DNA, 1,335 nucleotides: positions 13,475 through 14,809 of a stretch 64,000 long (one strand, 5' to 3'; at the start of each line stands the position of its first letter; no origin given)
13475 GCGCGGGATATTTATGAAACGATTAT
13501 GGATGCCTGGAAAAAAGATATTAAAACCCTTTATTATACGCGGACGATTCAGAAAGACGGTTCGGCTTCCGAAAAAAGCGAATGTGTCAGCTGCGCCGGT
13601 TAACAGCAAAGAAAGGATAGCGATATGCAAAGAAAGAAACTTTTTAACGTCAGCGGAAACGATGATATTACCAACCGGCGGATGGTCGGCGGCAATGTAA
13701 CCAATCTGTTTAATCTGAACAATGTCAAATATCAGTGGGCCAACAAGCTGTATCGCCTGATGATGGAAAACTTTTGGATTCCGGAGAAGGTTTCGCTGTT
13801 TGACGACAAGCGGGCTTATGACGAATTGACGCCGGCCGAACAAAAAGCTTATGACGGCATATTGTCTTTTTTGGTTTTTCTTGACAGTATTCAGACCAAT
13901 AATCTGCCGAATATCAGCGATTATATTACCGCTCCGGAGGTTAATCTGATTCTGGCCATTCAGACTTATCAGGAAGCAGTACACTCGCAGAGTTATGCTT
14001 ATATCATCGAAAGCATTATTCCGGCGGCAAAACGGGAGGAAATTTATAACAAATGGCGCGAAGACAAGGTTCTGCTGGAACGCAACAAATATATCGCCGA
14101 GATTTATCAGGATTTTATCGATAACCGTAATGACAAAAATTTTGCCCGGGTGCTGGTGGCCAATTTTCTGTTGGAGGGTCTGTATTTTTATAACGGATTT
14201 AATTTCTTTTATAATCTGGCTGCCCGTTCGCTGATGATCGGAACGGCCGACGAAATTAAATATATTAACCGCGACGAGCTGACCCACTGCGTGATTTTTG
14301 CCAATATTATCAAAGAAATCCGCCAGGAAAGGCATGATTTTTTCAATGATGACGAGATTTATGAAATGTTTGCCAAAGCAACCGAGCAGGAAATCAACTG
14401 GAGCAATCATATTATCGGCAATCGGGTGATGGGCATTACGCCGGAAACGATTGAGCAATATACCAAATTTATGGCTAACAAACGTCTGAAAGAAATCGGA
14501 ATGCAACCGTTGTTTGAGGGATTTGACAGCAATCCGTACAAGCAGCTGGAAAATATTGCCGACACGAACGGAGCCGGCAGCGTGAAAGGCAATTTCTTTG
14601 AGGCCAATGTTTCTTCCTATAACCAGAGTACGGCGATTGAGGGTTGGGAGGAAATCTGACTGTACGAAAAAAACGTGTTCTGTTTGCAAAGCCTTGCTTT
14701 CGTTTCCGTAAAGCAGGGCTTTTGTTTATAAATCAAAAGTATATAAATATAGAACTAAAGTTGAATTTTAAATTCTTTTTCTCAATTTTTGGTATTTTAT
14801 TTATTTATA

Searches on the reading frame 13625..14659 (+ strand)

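Call 18: search_protein_families(library=pfam, proteins=[window:13625-14659:+], max_evalue=0.00001)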
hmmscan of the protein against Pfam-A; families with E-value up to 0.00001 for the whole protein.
window:13625-14659:+ (344 aa): 1 family
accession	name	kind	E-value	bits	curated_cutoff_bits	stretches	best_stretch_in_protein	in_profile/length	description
PF00268.27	Ribonuc_red_sm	-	9.8e-78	261.8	33.6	1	29-304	2-281/281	Ribonucleotide reductase, small chain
